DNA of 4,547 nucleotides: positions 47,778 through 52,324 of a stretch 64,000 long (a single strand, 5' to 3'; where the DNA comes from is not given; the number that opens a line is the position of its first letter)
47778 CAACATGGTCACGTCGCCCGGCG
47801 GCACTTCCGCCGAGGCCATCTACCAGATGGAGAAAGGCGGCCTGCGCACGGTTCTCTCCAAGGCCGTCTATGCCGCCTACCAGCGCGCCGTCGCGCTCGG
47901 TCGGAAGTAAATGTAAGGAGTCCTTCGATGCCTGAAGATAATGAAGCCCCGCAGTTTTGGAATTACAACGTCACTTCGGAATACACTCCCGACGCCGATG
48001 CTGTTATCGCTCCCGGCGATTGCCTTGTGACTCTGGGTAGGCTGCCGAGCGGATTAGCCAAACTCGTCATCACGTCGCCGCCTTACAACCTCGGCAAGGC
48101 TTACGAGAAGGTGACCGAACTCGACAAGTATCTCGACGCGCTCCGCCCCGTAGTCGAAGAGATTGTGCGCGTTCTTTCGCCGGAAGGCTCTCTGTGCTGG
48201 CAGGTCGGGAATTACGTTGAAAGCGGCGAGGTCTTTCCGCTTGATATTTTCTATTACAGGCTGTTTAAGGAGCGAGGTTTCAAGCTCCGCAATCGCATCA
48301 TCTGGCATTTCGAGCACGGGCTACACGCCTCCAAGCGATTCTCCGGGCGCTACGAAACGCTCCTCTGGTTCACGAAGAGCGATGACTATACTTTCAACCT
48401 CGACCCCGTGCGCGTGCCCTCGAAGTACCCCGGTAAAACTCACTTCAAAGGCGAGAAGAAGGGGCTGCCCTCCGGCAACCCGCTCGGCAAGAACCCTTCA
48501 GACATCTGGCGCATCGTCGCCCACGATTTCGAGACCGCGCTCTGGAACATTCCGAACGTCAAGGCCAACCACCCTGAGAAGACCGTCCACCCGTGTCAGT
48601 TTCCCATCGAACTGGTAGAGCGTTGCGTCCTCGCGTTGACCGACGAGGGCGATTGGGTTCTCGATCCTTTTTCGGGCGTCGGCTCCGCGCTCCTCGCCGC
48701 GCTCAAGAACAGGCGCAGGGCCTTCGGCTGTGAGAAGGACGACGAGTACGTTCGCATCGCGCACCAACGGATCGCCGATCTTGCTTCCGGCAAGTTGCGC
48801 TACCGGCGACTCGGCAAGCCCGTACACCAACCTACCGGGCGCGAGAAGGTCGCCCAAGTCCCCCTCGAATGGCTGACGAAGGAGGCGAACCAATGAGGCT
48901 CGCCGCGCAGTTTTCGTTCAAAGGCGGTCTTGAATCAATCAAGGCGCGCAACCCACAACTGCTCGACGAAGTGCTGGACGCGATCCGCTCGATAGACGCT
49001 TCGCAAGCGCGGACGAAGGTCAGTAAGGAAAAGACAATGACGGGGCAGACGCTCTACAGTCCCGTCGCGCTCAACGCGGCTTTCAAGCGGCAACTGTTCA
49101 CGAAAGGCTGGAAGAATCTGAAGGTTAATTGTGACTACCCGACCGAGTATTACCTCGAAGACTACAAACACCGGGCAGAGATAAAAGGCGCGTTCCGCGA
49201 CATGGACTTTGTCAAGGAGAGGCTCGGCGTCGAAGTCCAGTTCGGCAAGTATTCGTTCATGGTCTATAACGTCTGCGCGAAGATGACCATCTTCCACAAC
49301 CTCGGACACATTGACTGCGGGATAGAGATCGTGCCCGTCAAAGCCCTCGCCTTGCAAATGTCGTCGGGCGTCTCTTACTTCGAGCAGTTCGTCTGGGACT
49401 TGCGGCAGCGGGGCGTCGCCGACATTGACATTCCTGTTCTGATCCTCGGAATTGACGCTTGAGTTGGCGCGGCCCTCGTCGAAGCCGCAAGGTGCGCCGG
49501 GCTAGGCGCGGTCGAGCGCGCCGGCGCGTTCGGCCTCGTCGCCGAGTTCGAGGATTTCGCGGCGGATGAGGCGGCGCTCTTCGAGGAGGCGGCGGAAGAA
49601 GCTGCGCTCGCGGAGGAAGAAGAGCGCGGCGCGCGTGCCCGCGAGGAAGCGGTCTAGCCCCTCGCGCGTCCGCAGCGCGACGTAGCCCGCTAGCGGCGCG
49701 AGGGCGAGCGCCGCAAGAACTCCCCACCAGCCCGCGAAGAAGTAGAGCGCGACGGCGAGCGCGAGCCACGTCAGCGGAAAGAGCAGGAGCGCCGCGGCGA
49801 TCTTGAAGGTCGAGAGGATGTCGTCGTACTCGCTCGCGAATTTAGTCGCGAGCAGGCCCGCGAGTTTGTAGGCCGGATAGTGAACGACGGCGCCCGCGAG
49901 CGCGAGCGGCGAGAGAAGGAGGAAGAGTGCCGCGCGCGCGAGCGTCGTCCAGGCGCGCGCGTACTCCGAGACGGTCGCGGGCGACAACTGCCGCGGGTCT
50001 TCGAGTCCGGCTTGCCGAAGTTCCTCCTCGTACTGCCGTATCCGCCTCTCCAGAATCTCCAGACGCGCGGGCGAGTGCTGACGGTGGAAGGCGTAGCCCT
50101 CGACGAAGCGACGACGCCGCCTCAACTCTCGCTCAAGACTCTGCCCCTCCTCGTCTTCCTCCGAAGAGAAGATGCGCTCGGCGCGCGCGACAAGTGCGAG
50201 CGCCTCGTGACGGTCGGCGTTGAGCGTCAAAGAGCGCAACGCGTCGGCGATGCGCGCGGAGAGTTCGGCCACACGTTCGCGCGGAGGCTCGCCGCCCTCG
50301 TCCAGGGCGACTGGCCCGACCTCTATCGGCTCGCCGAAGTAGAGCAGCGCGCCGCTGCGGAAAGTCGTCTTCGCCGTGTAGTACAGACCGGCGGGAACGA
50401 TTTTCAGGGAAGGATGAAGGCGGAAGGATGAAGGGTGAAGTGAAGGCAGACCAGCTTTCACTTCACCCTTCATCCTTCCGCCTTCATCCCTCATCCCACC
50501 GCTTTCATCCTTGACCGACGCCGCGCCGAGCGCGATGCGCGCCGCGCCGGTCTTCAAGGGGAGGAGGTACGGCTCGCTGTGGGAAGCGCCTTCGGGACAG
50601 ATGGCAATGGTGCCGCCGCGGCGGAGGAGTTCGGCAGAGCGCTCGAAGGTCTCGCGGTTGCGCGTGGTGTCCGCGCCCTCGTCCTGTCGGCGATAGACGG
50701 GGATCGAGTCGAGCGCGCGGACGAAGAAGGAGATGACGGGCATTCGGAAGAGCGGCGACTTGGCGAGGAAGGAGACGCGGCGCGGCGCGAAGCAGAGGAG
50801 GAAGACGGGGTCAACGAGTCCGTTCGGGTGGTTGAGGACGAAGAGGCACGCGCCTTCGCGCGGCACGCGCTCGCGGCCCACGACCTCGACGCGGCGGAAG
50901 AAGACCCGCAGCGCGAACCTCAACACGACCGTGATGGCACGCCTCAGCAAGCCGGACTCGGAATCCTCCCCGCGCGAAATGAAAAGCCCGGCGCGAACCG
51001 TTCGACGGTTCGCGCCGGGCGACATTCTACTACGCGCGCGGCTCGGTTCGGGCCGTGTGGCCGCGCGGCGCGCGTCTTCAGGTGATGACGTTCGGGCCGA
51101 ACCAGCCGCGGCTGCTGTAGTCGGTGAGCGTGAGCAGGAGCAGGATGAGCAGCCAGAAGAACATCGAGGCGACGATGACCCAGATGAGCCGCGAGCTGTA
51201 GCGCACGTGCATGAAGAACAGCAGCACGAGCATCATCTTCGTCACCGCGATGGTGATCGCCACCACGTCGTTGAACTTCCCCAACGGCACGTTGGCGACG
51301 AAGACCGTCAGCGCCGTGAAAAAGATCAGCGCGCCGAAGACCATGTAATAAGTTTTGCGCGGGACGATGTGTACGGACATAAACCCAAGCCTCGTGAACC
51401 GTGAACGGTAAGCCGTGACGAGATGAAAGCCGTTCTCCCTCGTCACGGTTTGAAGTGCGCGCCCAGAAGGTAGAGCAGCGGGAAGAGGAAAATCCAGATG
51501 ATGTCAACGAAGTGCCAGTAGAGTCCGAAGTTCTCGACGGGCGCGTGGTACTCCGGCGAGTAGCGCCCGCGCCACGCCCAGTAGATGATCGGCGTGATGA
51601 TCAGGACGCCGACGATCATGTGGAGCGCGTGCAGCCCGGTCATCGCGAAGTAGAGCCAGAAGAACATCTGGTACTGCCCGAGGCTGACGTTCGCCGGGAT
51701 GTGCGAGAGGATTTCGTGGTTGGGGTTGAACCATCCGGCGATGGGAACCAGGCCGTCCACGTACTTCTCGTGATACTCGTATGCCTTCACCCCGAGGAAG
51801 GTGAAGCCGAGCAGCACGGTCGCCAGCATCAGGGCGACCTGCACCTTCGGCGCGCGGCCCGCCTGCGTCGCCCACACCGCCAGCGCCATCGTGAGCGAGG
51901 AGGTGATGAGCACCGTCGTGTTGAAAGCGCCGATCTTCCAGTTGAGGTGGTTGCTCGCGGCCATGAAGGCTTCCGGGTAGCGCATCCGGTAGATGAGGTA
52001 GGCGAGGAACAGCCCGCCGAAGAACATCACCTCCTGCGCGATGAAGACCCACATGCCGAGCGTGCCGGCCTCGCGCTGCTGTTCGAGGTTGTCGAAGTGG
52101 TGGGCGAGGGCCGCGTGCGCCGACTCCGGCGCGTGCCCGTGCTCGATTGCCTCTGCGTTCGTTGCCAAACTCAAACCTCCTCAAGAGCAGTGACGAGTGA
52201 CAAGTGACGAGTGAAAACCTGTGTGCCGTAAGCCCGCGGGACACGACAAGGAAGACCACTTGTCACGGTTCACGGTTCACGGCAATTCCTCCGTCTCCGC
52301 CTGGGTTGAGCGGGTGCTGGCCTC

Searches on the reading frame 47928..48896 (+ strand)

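Call 60: search_protein_families(library=pfam, proteins=[window:47928-48896:+], max_evalue=0.01)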
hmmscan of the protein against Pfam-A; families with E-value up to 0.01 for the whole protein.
window:47928-48896:+ (322 aa): 1 family
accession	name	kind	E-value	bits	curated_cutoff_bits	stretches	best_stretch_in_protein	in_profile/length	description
PF01555.25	N6_N4_Mtase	-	9.9e-51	173.2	26.7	1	45-279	2-220/221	DNA methylase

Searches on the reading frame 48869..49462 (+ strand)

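Call 60: search_protein_families(library=pfam, proteins=[window:48869-49462:+], max_evalue=0.01)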
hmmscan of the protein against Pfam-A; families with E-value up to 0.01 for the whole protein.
window:48869-49462:+ (197 aa): 2 families
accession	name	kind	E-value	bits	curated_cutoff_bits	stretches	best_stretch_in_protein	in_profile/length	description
PF09195.17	Endonuc-BglII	-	1.8e-22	80.2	26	1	24-196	6-163/163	Restriction endonuclease BglII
PF24846.1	PolC_DP2_cat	-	0.0083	15.6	24.3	0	59-131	204-275/299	DNA polymerase II large subunit DP2, catalytic domain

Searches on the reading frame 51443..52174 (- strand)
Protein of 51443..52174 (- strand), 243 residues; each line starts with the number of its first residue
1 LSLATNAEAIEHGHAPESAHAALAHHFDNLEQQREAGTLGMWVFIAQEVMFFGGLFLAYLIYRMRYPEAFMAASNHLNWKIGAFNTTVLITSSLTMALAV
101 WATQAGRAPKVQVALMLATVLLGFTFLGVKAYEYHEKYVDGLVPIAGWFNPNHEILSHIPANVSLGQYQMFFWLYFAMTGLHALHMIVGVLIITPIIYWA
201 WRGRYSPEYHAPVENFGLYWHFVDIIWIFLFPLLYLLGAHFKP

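Call 11: find_encoding_contigs(protein=window:51443-52174:-, flank=10000, max_places=6)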
Protein window:51443-52174:- (243 aa): no gene with exactly this product is on record in the collection.
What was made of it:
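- Tried and rejected: It returned nothing (call 11).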

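Call 31: find_related_loci(query=window:51443-52168:-, collection=metagenome_contigs, flank=10000)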
Query window:51443-52168:- (241 aa) in metagenome_contigs; peptide patterns used: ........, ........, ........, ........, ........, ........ (x = any residue, [..] = any of these).
600 stretches matched a pattern (row limit reached: there are more); 579 encode a relative of the query (tblastn E <= 1e-3); the best 80 are kept; 80 distinct loci.
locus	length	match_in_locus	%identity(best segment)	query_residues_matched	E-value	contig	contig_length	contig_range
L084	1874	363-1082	83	1-240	2e-146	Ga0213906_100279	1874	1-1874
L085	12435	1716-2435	82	1-240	2e-134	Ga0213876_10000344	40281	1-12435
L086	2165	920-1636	82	1-240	1e-140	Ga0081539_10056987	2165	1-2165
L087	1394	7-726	81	1-239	3e-144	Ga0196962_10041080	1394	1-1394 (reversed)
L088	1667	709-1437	83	1-239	7e-141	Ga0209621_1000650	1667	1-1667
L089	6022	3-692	81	7-239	3e-128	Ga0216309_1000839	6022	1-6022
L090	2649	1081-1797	79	1-239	2e-134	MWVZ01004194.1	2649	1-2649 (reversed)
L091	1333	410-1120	81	1-239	3e-139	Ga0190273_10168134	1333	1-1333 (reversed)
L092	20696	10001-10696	81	1-235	3e-127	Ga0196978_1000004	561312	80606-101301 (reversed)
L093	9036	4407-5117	73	1-239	2e-114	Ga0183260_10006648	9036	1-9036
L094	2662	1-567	75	52-239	4e-95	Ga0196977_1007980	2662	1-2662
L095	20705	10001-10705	59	5-239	9e-91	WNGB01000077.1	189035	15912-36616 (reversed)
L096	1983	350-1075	58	5-240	6e-94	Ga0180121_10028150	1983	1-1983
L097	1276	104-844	57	1-240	3e-95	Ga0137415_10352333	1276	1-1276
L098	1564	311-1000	59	7-240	2e-93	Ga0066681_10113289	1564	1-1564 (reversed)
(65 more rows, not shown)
